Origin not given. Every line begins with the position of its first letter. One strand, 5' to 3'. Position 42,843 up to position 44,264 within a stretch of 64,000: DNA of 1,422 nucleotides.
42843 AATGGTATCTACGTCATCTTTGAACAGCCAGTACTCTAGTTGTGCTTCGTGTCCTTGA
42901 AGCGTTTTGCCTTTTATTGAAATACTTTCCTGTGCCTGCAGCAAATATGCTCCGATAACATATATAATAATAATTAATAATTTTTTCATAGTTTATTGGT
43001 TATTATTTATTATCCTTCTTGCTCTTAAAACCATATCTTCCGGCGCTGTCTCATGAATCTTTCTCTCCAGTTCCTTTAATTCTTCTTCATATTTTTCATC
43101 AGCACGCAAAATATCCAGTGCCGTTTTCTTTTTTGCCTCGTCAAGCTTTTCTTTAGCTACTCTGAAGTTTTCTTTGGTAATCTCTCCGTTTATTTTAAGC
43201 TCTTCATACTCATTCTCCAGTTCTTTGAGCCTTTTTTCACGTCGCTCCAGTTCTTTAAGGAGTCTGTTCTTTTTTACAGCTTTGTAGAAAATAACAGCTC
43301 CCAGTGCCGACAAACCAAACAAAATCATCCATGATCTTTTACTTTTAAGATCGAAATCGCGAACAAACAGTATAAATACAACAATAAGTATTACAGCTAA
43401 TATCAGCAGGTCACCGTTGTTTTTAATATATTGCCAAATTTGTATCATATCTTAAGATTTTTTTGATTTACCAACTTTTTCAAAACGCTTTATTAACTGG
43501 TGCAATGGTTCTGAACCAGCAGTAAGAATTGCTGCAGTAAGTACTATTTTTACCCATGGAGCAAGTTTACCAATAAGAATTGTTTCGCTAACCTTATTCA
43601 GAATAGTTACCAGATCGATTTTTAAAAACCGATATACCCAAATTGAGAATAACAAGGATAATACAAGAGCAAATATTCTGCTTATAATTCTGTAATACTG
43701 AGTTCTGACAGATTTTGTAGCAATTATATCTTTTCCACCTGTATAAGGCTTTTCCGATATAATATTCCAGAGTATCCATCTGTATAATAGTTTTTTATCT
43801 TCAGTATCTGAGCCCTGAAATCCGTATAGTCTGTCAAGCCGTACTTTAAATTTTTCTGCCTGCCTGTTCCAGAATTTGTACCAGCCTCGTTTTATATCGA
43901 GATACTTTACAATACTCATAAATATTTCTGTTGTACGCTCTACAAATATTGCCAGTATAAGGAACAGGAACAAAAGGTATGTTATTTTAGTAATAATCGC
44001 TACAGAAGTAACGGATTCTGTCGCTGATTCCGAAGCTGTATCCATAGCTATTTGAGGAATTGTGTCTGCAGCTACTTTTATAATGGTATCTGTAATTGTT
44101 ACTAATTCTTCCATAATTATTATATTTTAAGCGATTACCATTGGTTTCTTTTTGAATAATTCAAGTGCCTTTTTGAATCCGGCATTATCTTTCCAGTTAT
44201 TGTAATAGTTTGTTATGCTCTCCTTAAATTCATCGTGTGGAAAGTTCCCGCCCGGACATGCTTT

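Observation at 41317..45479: Five-gene envelope operon built around a membrane-anchored PGRP/amidase_2 protein, with lysis-cassette-like logic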

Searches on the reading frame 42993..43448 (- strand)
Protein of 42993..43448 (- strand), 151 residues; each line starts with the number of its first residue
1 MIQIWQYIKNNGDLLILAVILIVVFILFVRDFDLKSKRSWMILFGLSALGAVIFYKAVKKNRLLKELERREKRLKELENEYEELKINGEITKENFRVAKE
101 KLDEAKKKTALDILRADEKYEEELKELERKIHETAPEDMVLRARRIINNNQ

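Call 3: search_protein_families(library=pfam, proteins=[window:42993-43448:-], max_evalue=0.1)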
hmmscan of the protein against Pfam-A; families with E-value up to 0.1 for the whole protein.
window:42993-43448:- (151 aa): 5 families
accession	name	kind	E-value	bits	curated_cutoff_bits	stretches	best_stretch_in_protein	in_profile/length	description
PF15294.11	Leu_zip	-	0.00055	20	28.2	1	64-136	179-251/275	Leucine zipper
PF03961.19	FapA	-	0.0023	18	31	1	57-134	148-222/272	Flagellar Assembly Protein A beta solenoid domain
PF10112.14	Halogen_Hydrol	-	0.0049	17.3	29.8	1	17-108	5-76/191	5-bromo-4-chloroindolyl phosphate hydrolysis protein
PF13567.11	DUF4131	-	0.036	14.2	31.6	1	14-69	7-60/165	Domain of unknown function (DUF4131)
PF16026.10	MIEAP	-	0.038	14.4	27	1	72-133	22-84/195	Mitochondria-eating protein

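Call 4: search_protein_families(library=padloc, proteins=[window:42993-43448:-], max_evalue=0.1)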
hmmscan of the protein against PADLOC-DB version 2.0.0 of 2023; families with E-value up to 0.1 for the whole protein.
window:42993-43448:- (151 aa): 2 families
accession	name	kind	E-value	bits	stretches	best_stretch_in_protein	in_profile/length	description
PDLC02741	PbeC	-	0.041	10.4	1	58-135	205-280/644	PbeC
PDLC00695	Effector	-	0.081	10.5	1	15-107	38-126/195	2TM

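Call 5: search_protein_families(library=ncbifam, proteins=[window:42993-43448:-], max_evalue=0.1)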
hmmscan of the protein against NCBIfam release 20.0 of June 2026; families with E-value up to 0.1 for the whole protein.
window:42993-43448:- (151 aa): 4 families
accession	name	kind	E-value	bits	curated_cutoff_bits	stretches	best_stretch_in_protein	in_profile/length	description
NF047440.1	LA3751_2_3_fam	subfamily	0.0025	16.7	200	1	15-86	340-408/460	LA_3751/LA_3752 family putative glycosyltransferase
NF045846.1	MSC0882_dom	subfamily_domain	0.0059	15.8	60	1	15-76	19-84/244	MSC_0882 family membrane protein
NF004703.2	PRK06041.1-1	equivalog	0.0062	14.9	570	1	15-72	165-222/525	archaellar assembly protein ArlJ/FlaJ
NF007710.0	PRK10406.1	subfamily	0.081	12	550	1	5-74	164-228/432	MFS family transporter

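Call 6: search_protein_families(library=phrogs, proteins=[window:42993-43448:-], max_evalue=0.1)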
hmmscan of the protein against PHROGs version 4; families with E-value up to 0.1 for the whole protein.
window:42993-43448:- (151 aa): 4 families
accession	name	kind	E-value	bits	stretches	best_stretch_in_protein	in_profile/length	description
phrog_6631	-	unknown function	0.0084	16.6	1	63-131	44-111/251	-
phrog_736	-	unknown function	0.021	16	1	33-84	7-62/112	-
phrog_14583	-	unknown function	0.04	14.3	1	53-104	137-192/236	-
phrog_10797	-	unknown function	0.053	14.2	1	2-118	3-112/194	-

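Call 86: search_protein_families(library=pfam, alignment_id=A7, max_evalue=0.05)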
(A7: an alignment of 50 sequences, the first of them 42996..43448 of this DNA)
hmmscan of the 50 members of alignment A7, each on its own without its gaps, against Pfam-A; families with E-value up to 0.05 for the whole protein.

A. member 1, window:42996-43448:- (151 aa): 5 families
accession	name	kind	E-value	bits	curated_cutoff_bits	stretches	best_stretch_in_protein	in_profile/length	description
PF15294.11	Leu_zip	-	0.00055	20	28.2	1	64-136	179-251/275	Leucine zipper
PF03961.19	FapA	-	0.0023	18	31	1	57-134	148-222/272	Flagellar Assembly Protein A beta solenoid domain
PF10112.14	Halogen_Hydrol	-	0.0049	17.3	29.8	1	17-108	5-76/191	5-bromo-4-chloroindolyl phosphate hydrolysis protein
PF13567.11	DUF4131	-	0.036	14.2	31.6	1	14-69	7-60/165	Domain of unknown function (DUF4131)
PF16026.10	MIEAP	-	0.038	14.4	27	1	72-133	22-84/195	Mitochondria-eating protein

B. families by the number of members that match (of 50 scanned): 183 families (the first 25 are shown)
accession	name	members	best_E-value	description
PF03961.19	FapA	20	0.00024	Flagellar Assembly Protein A beta solenoid domain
PF13567.11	DUF4131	18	0.00027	Domain of unknown function (DUF4131)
PF10112.14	Halogen_Hydrol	9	0.00018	5-bromo-4-chloroindolyl phosphate hydrolysis protein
PF03706.18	LPG_synthase_TM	9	0.0015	Lysylphosphatidylglycerol synthase TM region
PF00430.23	ATP-synt_B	7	0.00037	ATP synthase B/B' CF(0)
PF12725.13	DUF3810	7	0.0014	Protein of unknown function (DUF3810)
PF24432.1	DUF7555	7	0.0045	Family of unknown function (DUF7555)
PF10732.14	DUF2524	6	0.00067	Protein of unknown function (DUF2524)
PF17370.7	DUF5392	5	0.00023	Family of unknown function (DUF5392)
PF18181.6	SLATT_1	4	1.7e-05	SMODS and SLOG-associating 2TM effector domain 1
PF04977.20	DivIC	4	0.00018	Septum formation initiator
PF04995.19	CcmD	4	0.00078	Heme exporter protein D (CcmD)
PF13851.11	GAS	4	0.0018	Growth-arrest specific micro-tubule binding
PF04932.20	Wzy_C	4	0.0021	O-Antigen ligase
PF02601.20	Exonuc_VII_L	4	0.0085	Exonuclease VII, large subunit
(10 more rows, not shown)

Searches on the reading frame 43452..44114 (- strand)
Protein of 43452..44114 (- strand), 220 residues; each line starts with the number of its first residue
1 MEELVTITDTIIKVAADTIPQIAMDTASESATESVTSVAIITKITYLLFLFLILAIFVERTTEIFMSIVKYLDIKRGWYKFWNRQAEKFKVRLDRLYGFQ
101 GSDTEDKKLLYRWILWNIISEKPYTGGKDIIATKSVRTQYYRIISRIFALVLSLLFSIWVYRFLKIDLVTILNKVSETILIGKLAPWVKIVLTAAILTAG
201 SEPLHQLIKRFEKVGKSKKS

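Call 3: search_protein_families(library=pfam, proteins=[window:43452-44114:-], max_evalue=0.1)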
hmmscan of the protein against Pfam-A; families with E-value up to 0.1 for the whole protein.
window:43452-44114:- (220 aa): 1 family
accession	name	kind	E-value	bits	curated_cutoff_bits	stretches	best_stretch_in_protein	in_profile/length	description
PF10086.14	YhfC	-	0.016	15.1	24.2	1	130-172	148-190/222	YhfC intramembrane metalloprotease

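Call 4: search_protein_families(library=padloc, proteins=[window:43452-44114:-], max_evalue=0.1)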
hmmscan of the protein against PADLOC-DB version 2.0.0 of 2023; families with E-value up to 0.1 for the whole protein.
window:43452-44114:- (220 aa): 0 families

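Call 5: search_protein_families(library=ncbifam, proteins=[window:43452-44114:-], max_evalue=0.1)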
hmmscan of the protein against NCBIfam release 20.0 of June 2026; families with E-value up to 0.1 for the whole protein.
window:43452-44114:- (220 aa): 1 family
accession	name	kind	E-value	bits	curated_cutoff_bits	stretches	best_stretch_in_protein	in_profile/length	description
NF011356.0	PRK14774.1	equivalog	0.086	12.6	256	0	144-193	62-112/185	lipoprotein signal peptidase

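Call 6: search_protein_families(library=phrogs, proteins=[window:43452-44114:-], max_evalue=0.1)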
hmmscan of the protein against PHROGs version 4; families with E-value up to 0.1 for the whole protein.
window:43452-44114:- (220 aa): 0 families

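Call 46: search_protein_representatives(protein=window:43455-44114:-)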
Query: 220 residues. Proteins with E-value up to 0.001 (for the whole library): 89; up to 1e-10: 37; up to 1e-30: 14. The best 89 are listed.
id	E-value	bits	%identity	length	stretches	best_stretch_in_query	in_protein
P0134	2.2e-76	272.4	70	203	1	34-219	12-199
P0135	9.3e-48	178.9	48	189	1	36-218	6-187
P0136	4.9e-47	176.6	46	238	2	33-171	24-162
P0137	3.4e-44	167.3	77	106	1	1-110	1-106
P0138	1.1e-42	162.3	68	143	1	34-135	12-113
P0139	5.7e-41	156.8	45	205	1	39-218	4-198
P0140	9.9e-39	149.5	40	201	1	37-218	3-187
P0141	8.8e-38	146.4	41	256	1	31-219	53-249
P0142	7.5e-37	143.3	41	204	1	34-213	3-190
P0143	1.1e-34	136.2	39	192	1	37-219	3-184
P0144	1.6e-33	132.4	42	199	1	37-219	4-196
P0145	9.0e-33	130.0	37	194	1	38-218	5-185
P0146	7.3e-32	127.0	42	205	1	40-215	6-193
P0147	5.1e-31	124.3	39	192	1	38-218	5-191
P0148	4.0e-30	121.4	31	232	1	28-218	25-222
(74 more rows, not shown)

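Call 55: search_dna_similar(query=window:43455-44114:-, collection=phages, mode=protein, max_evalue=0.01)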
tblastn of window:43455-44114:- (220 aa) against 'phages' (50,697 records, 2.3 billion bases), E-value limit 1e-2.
No match.

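Call 60: search_solved_structures(query=A3, max_evalue=1)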
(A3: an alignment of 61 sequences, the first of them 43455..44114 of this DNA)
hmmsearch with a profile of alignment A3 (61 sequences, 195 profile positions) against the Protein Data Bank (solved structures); distinct sequences matched with E-value up to 1: 3.
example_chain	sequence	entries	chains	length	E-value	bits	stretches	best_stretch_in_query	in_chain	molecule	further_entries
5an9_A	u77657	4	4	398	0.46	13.4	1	32-114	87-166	60S RIBOSOMAL PROTEIN L3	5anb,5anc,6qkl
3cz3_A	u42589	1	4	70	0.85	12.6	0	172-193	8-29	Protein 2b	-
2zi0_A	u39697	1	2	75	0.97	12.4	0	172-193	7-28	Protein 2b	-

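Call 84: search_protein_families(library=pfam, alignment_id=A3, max_evalue=0.05)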
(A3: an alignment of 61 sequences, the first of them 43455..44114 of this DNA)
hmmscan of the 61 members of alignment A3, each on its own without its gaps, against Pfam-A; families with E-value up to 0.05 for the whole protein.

A. member 1, window:43455-44114:- (220 aa): 1 family
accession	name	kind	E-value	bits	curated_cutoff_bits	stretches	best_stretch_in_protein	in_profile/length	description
PF10086.14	YhfC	-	0.016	15.1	24.2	1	130-172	148-190/222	YhfC intramembrane metalloprotease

B. families by the number of members that match (of 61 scanned): 5 families
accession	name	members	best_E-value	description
PF10086.14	YhfC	1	0.016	YhfC intramembrane metalloprotease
PF06550.16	SPP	1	0.019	Signal-peptide peptidase, presenilin aspartyl protease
PF03015.24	Sterile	1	0.027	Male sterility protein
PF01594.21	AI-2E_transport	1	0.031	AI-2E family transporter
PF25147.1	Ribophorin_II_C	1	0.048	Ribophorin_II, C-terminal domain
